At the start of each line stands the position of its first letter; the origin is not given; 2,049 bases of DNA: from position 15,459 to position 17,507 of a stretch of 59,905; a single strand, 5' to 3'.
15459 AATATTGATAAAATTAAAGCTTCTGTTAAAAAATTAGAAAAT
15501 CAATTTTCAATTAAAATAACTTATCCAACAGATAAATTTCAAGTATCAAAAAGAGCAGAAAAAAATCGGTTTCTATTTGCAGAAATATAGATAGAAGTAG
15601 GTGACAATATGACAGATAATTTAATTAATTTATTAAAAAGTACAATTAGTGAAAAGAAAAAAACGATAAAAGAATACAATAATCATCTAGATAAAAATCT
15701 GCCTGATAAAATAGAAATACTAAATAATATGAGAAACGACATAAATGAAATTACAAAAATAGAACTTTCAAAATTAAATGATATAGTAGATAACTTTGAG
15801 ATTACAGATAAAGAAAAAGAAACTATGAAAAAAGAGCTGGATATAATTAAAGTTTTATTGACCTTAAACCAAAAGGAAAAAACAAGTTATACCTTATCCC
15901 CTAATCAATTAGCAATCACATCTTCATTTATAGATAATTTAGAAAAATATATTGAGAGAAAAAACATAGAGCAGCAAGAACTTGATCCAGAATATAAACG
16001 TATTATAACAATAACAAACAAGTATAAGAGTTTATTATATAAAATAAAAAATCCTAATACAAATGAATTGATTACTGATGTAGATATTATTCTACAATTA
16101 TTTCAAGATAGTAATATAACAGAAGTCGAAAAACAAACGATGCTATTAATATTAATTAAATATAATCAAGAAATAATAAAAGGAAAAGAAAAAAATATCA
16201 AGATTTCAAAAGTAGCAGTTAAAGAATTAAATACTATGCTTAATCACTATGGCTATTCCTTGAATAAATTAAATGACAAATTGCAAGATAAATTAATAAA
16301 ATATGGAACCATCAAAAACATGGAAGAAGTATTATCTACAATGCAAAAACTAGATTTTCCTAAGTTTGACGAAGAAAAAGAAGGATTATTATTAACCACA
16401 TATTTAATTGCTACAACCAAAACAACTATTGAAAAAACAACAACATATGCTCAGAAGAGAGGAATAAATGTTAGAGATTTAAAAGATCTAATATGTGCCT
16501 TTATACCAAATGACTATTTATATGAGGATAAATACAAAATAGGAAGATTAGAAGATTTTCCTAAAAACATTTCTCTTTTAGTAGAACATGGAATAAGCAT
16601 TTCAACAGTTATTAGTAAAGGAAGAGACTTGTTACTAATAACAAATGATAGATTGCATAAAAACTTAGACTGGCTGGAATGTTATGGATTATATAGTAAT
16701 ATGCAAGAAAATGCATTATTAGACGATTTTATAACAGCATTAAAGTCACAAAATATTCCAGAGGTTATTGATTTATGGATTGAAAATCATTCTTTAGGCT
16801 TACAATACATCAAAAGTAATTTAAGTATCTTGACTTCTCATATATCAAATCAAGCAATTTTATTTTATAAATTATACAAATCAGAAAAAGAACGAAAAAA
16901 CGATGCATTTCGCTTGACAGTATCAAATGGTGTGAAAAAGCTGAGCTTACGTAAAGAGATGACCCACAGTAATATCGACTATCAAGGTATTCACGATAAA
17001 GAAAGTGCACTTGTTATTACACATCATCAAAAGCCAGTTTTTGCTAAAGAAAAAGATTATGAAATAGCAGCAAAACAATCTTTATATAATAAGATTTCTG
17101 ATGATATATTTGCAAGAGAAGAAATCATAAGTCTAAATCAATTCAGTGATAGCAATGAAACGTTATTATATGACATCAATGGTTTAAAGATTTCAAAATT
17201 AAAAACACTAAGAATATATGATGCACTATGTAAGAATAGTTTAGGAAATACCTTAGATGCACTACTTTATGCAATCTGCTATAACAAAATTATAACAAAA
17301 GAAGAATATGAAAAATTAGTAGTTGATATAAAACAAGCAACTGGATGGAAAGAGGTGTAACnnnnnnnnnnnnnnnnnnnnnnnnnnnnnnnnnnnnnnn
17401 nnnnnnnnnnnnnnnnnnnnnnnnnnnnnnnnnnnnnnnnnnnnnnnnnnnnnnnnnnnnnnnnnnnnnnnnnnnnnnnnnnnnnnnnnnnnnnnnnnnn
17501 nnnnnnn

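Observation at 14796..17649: Self-contained three-gene operon of unrecognisable helical proteins: best candidate for an undescribed system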

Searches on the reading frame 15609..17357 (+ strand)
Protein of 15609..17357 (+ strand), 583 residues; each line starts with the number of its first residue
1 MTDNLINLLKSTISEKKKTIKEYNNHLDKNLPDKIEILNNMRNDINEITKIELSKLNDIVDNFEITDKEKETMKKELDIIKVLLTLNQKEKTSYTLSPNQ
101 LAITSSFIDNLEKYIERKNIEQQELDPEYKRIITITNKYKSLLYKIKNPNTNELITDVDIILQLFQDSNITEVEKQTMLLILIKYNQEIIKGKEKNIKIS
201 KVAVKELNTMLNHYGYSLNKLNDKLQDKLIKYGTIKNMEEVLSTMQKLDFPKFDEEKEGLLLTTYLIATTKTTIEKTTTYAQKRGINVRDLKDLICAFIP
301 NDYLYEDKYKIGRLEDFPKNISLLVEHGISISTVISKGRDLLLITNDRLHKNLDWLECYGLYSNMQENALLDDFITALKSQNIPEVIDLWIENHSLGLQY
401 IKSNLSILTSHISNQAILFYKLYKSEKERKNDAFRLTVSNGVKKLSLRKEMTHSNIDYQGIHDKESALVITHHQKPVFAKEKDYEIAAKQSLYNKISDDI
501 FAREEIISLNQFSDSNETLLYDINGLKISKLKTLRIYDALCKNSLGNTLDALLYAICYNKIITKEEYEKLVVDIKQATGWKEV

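Call 7: search_protein_families(library=pfam, proteins=[window:15609-17357:+], max_evalue=1)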
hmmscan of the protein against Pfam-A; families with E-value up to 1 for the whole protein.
window:15609-17357:+ (583 aa): 2 families
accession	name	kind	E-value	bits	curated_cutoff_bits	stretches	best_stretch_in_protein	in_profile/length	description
PF09155.15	DUF1940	-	0.035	14.6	25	1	420-504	15-99/143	Domain of unknown function (DUF1940)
PF14836.12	Ubiquitin_3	-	0.43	11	24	1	125-163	27-65/88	Ubiquitin-like domain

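Call 8: search_protein_families(library=ncbifam, proteins=[window:15609-17357:+], max_evalue=1)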
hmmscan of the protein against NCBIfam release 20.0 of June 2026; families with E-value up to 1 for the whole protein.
window:15609-17357:+ (583 aa): 0 families

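Call 9: search_protein_families(library=phrogs, proteins=[window:15609-17357:+], max_evalue=1)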
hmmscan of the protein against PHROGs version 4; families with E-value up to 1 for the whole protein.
window:15609-17357:+ (583 aa): 4 families
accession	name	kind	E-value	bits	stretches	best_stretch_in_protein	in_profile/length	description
phrog_1594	-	unknown function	0.011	17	1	88-148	48-108/111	-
phrog_38065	-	head and packaging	0.024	16.1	1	105-196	21-105/106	portal protein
phrog_34471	-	unknown function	0.2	13.1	1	230-281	2-50/73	-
phrog_20797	-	unknown function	0.36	12.1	0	56-78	6-28/54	-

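Call 10: search_protein_families(library=padloc, proteins=[window:15609-17357:+], max_evalue=1)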
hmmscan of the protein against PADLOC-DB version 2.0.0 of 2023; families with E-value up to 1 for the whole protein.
window:15609-17357:+ (583 aa): 0 families

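Call 11: search_solved_structures(query=window:15609-17357:+, max_evalue=10)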
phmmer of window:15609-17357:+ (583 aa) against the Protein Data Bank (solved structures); distinct sequences matched with E-value up to 10: 1.
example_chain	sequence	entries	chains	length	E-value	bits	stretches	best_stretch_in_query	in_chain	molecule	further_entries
5fmf_S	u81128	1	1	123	0.068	15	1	222-293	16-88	TRANSCRIPTION INITIATION FACTOR IIE SUBUNIT BETA, TFA2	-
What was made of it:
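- Checked: There is no significant hit in Pfam, NCBIfam, PHROGs, PADLOC or PDB sequences (calls 7-11).
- Tried and rejected: Direct family searches (Pfam, NCBIfam, PHROGs, PADLOC, PDB sequences) of the three proteins found nothing (calls 7-11).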

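Call 12: find_homologous_proteins(query=window:15609-17357:+, max_evalue=0.001)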
Query window:15609-17357:+ (583 aa): 213 proteins with E <= 0.001 among 8000 candidates; the best 120 are listed.
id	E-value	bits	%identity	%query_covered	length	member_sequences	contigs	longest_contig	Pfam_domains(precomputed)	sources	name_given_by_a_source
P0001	0.0e+0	1237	100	100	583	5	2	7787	-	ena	-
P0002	5.5e-285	964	77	100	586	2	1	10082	-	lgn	-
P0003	2.3e-283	959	77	100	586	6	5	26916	-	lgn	-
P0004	1.1e-281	953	76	100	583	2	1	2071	-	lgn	-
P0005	1.5e-279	946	75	100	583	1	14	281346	-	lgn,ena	-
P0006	1.9e-279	946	75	100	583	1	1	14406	-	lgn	-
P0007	2.1e-279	946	75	100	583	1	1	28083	-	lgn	-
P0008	2.6e-279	945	75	100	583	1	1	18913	-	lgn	-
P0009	2.8e-279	945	75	100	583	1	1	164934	-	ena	-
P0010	2.9e-279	945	75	100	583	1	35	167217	-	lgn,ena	-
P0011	3.2e-279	945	75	100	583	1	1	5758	-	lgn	-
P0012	3.3e-279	945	75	100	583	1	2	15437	-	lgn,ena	-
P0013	7.4e-279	944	75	100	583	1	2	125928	-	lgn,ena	-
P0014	8.2e-279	944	74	100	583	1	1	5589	-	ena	-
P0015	1.0e-278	943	75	100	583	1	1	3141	-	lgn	-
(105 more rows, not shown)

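Call 16: find_related_loci(query=A1, collection=genome_contigs, flank=6000)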
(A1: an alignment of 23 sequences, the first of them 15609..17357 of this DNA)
Query A1 (583 aa) in genome_contigs; peptide patterns used: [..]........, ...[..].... (x = any residue, [..] = any of these).
71 stretches matched a pattern; 23 encode a relative of the query (tblastn E <= 1e-3); 23 distinct loci.
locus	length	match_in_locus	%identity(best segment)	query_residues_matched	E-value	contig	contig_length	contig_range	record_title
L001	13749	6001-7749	74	1-583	0e+0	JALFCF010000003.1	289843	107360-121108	MAG: Mycoplasmatota bacterium isolate SUG548 k141_54851, whole genome shotgun sequence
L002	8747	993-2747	75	1-583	0e+0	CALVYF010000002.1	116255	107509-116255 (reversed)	MAG: uncultured Bacilli bacterium isolate BRZ_SL__bin34 genome assembly, contig: BRZ_SL__NODE_163_length_116255_cov_9.41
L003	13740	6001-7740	60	5-583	0e+0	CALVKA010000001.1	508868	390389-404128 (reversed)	MAG: uncultured Bacilli bacterium isolate BRZ_NS__bin73 genome assembly, contig: BRZ_NS__NODE_7_length_508868_cov_10.077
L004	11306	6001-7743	59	5-583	0e+0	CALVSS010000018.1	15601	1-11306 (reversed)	MAG: uncultured Bacilli bacterium isolate BRZ_IM__bin73 genome assembly, contig: BRZ_IM__NODE_3791_length_15601_cov_4.53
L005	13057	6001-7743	55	5-583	0e+0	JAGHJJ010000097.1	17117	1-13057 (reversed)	MAG: Bacilli bacterium isolate MAG.7 k127_1328657, whole genome shotgun sequence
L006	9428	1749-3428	56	5-563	0e+0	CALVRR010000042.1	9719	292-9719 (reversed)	MAG: uncultured Bacilli bacterium isolate BRZ_NH__bin11 genome assembly, contig: BRZ_NH__NODE_3916_length_9719_cov_12.12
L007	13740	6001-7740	58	5-583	0e+0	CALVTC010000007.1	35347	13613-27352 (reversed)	MAG: uncultured Bacilli bacterium isolate BRZ_GN__bin17 genome assembly, contig: BRZ_GN__NODE_1090_length_35347_cov_7.74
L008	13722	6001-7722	53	5-576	0e+0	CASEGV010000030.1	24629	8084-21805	uncultured Mycoplasmatota bacterium isolate A2_L3_372372_idba_bin.42 genome assembly, contig: A2_L3_372372_idba_bin.42.f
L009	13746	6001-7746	53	1-578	0e+0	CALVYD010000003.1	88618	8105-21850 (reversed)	MAG: uncultured Bacilli bacterium isolate BRZ_GP__bin21 genome assembly, contig: BRZ_GP__NODE_343_length_88618_cov_59.33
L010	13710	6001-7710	56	5-583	0e+0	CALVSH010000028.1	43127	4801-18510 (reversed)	MAG: uncultured Bacilli bacterium isolate E05__bin245 genome assembly, contig: E05__k127_2151286, whole genome shotgun s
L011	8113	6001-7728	53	5-578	0e+0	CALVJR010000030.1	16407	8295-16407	MAG: uncultured Bacilli bacterium isolate BRZ_BH__bin66 genome assembly, contig: BRZ_BH__NODE_3392_length_16407_cov_13.1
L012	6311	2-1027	78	242-583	0e+0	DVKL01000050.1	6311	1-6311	MAG TPA_asm: Candidatus Faecimonas intestinavium isolate USAMLcec2-12447 USAMLcec2__C85391_L6311_SRR5280393, whole genom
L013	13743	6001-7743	54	5-583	0e+0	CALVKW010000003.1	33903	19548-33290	MAG: uncultured Bacilli bacterium isolate BRZ_E__bin81 genome assembly, contig: BRZ_E__NODE_2564_length_33903_cov_4.8790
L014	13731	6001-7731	60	5-579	0e+0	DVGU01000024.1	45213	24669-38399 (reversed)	MAG TPA_asm: Candidatus Faecimonas gallistercoris isolate CHK189-3136 CHK189__C87962_L45213_ERR3414584, whole genome sho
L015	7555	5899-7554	49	2-551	7e-164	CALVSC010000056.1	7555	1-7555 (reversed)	MAG: uncultured Bacilli bacterium isolate BRZ_QA__bin67 genome assembly, contig: BRZ_QA__NODE_10600_length_7555_cov_7.03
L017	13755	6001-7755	31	3-578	4e-80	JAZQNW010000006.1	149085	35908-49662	MAG: Bacilli bacterium isolate T1900045244_TH20190014.MAGScoT_cleanbin_000015 SGB_5603_k141_1323593, whole genome shotgu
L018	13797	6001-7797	33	4-577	4e-78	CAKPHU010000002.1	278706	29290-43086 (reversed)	MAG: uncultured Bacilli bacterium isolate REFINED_METABAT215_TOP10_CONTIGS_1500_ASSEMBLY_K77_MERGED__Hadza_MoBio_C-REDO_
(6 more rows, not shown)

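Call 22: predict_structure(alignment_id=A1)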
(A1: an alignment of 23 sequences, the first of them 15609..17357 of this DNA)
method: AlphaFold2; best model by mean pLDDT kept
length: 583 residues; sequences in the alignment: 23
mean_pLDDT: 83.8   pTM: 0.61
mean pLDDT of the five models: 83.8, 83.7, 83.5, 83.2, 83.0
residues with pLDDT >= 90: 216; 70-90: 295; 50-70: 61; < 50: 11
segments of 3 or more residues with pLDDT < 50: 194-200
pLDDT, mean of each block of 10 residues (from residue 1): 72 76 60 78 81 83 86 88 82 78 85 76 63 78 71 72 81 77 72 45 83 95 92 91 95 94 96 96 88 93 88 96 88 86 93 89 60 85 89 89 83 72 87 75 79 84 89 86 95 89 93 89 93 96 93 94 91 91 53
secondary structure, 60 per line:
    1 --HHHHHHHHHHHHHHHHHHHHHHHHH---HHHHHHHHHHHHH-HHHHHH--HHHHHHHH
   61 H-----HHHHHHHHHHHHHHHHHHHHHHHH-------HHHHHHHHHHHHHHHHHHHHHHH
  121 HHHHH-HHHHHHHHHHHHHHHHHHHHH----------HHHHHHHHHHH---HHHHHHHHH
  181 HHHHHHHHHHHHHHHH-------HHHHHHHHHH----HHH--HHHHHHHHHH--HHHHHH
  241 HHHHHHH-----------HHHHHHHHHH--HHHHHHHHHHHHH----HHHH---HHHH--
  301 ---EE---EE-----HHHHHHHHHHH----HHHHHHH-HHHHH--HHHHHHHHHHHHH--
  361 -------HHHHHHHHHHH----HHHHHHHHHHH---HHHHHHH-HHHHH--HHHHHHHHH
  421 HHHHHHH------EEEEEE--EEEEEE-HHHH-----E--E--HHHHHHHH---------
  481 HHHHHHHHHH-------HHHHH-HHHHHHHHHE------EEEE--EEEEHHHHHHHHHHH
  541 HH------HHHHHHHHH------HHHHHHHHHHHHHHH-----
elements in order: H3-27 H31-43 H45-50 H53-61 H67-90 H98-125 H127-147 H158-168 H172-196 H204-213 H223-232 H235-247 H259-268 H271-283 H288-291 H295-298 H316-326 H331-337 H339-343 H346-358 H368-378 H383-393 H397-403 H405-409 H412-427 E434-439 E442-447 H449-452 H464-471 H481-490 H498-502 H504-512 E520-523 E526-529 H530-542 H549-557 H564-578
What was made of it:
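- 16218..16889 (+): ORF2 central domain (aa 204-427): at least six degenerate helix-turn repeats of the form h..h...L...G-h, mTERF-like. It contains the conserved N320, Y359, D388, E392 and Y400. Short-helix pattern, pLDDT about 90 (call 22).
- The N-domain has the lowest pLDDT in the ORF2 model, which fits a domain that needs a partner (call 22). S529 sits at a strand-to-helix junction (call 22), as catalytic serines often do (general knowledge).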

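Call 24: search_protein_representatives(alignment_id=A1)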
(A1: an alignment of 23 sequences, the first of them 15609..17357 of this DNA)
Query: 23 sequences, 587 profile positions. Proteins with E-value up to 0.001 (for the whole library): 393; up to 1e-10: 214; up to 1e-30: 42. The best 150 are listed.
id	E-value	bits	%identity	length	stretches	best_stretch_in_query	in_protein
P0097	5.7e-277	936.4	-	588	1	1-585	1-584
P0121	8.8e-193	658.4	-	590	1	3-586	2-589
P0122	2.8e-175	600.6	-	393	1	1-384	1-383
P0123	1.9e-108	379.9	-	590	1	1-582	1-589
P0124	8.2e-106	371.2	-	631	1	1-582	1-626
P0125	1.2e-99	350.9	-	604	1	7-582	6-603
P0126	1.6e-97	343.9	-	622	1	1-582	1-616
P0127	6.8e-97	341.8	-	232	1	1-230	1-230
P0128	5.5e-88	312.4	-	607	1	3-576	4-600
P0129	1.1e-87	311.4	-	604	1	1-579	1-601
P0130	1.6e-83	297.6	-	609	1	1-576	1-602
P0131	1.3e-81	291.3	-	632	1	3-577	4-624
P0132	6.4e-80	285.7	-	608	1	4-582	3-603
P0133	9.3e-78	278.6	-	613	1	1-578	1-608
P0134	1.7e-77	277.7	-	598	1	9-579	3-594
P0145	2.2e-67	244.4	-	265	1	426-585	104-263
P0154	1.7e-34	135.8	-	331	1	315-579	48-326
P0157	1.7e-32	129.1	-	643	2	72-513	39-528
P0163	3.6e-30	121.5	-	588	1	1-580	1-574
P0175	2.4e-25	105.5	-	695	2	222-585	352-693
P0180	7.5e-24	100.6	-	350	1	205-575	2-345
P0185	1.8e-23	99.3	-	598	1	199-572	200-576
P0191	6.8e-23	97.4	-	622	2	315-581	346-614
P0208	1.1e-19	86.9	-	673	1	197-583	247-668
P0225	2.8e-18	82.2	-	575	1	208-575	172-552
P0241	2.7e-16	75.6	-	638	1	6-585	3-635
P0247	1.6e-15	73.1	-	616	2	194-574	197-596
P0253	4.0e-15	71.8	-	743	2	202-580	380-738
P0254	4.3e-15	71.7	-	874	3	204-372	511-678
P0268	3.1e-14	68.8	-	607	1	199-584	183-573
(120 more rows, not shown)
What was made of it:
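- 15609..17360 (+): ORF2 (583 aa), the Y subunit and the defining protein of the module. 213 homologues, all unnamed (call 12); 393 clusters at 50% identity (call 24); AlphaFold2 pLDDT 83.8 (call 22).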

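Call 25: fold_search(model_id=the predicted structure, library=pdb)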
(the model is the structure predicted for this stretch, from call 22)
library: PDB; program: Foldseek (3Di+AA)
matches with E <= 10: 20; with E <= 0.001: 0
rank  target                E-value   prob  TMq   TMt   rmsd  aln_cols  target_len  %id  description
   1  3n6s_A                1.1e-01  0.89  0.21  0.34  19.0       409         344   12  Crystal structure of human mitochondrial mTERF in complex with a 15-mer DNA encompassing the tRNALeu(UUR) binding sequ (released 2010-06-16)
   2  4fp9_B                4.1e-01  0.94  0.24  0.49  17.5       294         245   14  Human MTERF4-NSUN4 protein complex (released 2012-09-12)
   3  7ux1_A                1.4e+00  0.04  0.10  0.09  30.0       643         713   10  EcMscK in an Open Conformation (released 2022-11-23)
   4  6ogz_M                2.4e+00  0.04  0.09  0.07  21.3       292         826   11  In situ structure of Rotavirus RNA-dependent RNA polymerase at transcript-elongated state (released 2019-05-22)
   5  9bv1_f                3.0e+00  0.03  0.13  0.10  23.3       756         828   11  M2A Midnolin-Proteasome (translocating) (released 2025-06-11)
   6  7uw5_A                3.2e+00  0.02  0.08  0.07  31.5       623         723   12  EcMscK G924S mutant in a closed conformation (released 2022-11-23)
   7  8dzz_A                4.3e+00  0.01  0.09  0.04  27.4       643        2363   12  Cryo-EM structure of chi dynein bound to Lis1 (released 2023-08-30)
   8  6djy_B                4.5e+00  0.01  0.10  0.06  22.9       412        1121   11  Fako virus (released 2019-06-05)
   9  6msg_U                4.7e+00  0.03  0.15  0.12  22.8       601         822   10  Cryo-EM structures and dynamics of substrate-engaged human 26S proteasome (released 2018-11-21)
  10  9cgc_N                4.7e+00  0.02  0.12  0.10  26.0       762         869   12  Yeast 26S proteasome non-substrate-engaged (S1 state) (released 2025-07-09)
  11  9bm1                  5.1e+00  0.01  0.09  0.04  26.9       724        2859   12  State-3 of motor domain from full-length human dynein-1 in 5mM ATP (released 2025-04-23)
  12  9qtb                  6.6e+00  0.01  0.09  0.05  20.1       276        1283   11  Apo form of the L protein from Rift Valley Fever Virus (released 2025-11-12)
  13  4x0f_B                6.6e+00  0.01  0.08  0.10  33.7       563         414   10  Crystal structure of crosslink stabilized long-form PDE4B in complex with (R)-(-)-rolipram (released 2015-03-11)
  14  3vkh_B                7.5e+00  0.01  0.09  0.03  32.4       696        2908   13  X-ray structure of a functional full-length dynein motor domain (released 2012-03-14)
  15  6kzo                  7.9e+00  0.01  0.08  0.06  38.8       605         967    9  membrane protein (released 2019-12-18)
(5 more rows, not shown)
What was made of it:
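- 16218..16889 (+): The top Foldseek PDB hits are mTERF1 3n6s and MTERF4 4fp9 (call 25).
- (1) ORF2 Foldseek ranks 1 and 2 are mTERF1 and MTERF4 (probabilities 0.89 and 0.94), and all other hits are at 0.04 or below (call 25).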

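Call 28: search_solved_structures(query=A2, max_evalue=10, show_alignments=2)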
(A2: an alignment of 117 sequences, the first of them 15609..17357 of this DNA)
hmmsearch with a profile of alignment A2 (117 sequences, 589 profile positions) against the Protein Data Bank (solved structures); distinct sequences matched with E-value up to 10: 21.
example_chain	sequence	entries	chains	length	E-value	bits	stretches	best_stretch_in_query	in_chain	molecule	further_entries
2gtv_X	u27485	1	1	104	0.0031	19.2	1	92-188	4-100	chorismate mutase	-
6oei_A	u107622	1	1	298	0.053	15.2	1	48-153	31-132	Spindle pole body component SPC42,Sigma-54-dependent transcriptional regulator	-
1ng6_A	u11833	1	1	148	0.14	13.7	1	75-175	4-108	Hypothetical protein yqeY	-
1orj_A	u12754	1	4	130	0.18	13.4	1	2-113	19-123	flagellar protein FliS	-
2lch_A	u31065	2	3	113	0.21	13.2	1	11-113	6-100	Protein OR38 | computationally designed four-helix bundle protein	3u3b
5j0j_A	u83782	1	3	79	0.4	12.3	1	102-168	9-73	designed protein 2L6HC3_6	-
8v3b_a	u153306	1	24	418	0.5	12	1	23-140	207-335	O43_129_+4 component B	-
1ory_A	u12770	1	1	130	0.53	11.9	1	3-113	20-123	flagellar protein FliS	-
1hmj_A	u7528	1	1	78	0.6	11.7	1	197-222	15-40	PROTEIN (SUBUNIT H)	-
4wfc_B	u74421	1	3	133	0.7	11.5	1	20-146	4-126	Exosome complex protein LRP1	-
6zff_A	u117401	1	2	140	0.78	11.3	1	83-142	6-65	DNA double-strand break repair Rad50 ATPase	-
6c8z_A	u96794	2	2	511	0.93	11.1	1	14-64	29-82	ADP-dependent phosphofructokinase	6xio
8a22_Yk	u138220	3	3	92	3.1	9.3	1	198-228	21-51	mS116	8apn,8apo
9ucl_A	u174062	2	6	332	3.7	9.1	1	94-211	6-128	H3-PrAC-5350A,2-dehydro-3-deoxyphosphogluconate aldolase/4-hydroxy-2-oxoglutarate aldolase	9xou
8a3k_UNK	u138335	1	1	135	5.4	8.5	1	22-131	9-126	sc-apCC-4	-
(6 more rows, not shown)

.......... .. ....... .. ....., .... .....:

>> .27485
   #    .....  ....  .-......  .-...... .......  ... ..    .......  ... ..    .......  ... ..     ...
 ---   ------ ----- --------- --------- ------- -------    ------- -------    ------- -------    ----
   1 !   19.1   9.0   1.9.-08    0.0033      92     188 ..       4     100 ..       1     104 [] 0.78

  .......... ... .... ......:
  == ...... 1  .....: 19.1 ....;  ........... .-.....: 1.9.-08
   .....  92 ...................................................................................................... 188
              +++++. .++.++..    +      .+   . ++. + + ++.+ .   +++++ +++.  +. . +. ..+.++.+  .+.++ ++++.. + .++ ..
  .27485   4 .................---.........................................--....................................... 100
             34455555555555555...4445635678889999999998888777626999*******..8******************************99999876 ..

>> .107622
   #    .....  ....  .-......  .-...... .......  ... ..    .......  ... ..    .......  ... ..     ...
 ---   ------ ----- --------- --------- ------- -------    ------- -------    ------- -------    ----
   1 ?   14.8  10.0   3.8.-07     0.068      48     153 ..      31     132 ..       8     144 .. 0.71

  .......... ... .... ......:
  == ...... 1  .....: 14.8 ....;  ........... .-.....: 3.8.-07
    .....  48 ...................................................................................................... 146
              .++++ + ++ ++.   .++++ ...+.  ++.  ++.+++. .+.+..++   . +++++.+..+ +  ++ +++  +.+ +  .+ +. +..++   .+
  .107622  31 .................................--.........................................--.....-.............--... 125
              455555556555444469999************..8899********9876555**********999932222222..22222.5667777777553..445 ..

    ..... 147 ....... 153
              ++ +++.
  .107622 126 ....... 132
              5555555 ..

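Call 30: search_protein_families(library=pfam, alignment_id=A3, max_evalue=0.01)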
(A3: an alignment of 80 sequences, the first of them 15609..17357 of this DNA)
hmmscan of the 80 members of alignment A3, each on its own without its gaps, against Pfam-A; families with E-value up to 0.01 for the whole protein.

A. member 1, window:15609-17357:+ (583 aa): 0 families

B. families by the number of members that match (of 80 scanned): 16 families
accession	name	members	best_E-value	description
PF10226.14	CCDC85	1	7.1e-06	CCDC85 family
PF00637.26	Clathrin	1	0.00042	Region in Clathrin and VPS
PF18262.7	PhetRS_B1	1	0.00052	Phe-tRNA synthetase beta subunit B1 domain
PF08418.15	Pol_alpha_B_N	1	0.00068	DNA polymerase alpha subunit B N-terminal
PF04760.21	IF2_N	1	0.0014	Translation initiation factor IF-2, N-terminal region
PF02603.21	Hpr_kinase_N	1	0.0015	HPr Serine kinase N terminus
PF12687.12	DUF3801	1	0.0015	Protein of unknown function (DUF3801)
PF10232.14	Med8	1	0.0025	Mediator of RNA polymerase II transcription complex subunit 8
PF08494.16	DEAD_assoc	1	0.0034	DEAD/H associated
PF04222.17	DUF416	1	0.0035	Protein of unknown function (DUF416)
PF06156.18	YabA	1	0.0047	Initiation control protein YabA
PF07554.19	FIVAR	1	0.0053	FIVAR domain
PF06189.17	5-nucleotidase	1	0.0059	5'-nucleotidase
PF03580.19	Herpes_UL14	1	0.007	Herpesvirus UL14-like protein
PF14261.11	DUF4351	1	0.0077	Domain of unknown function (DUF4351)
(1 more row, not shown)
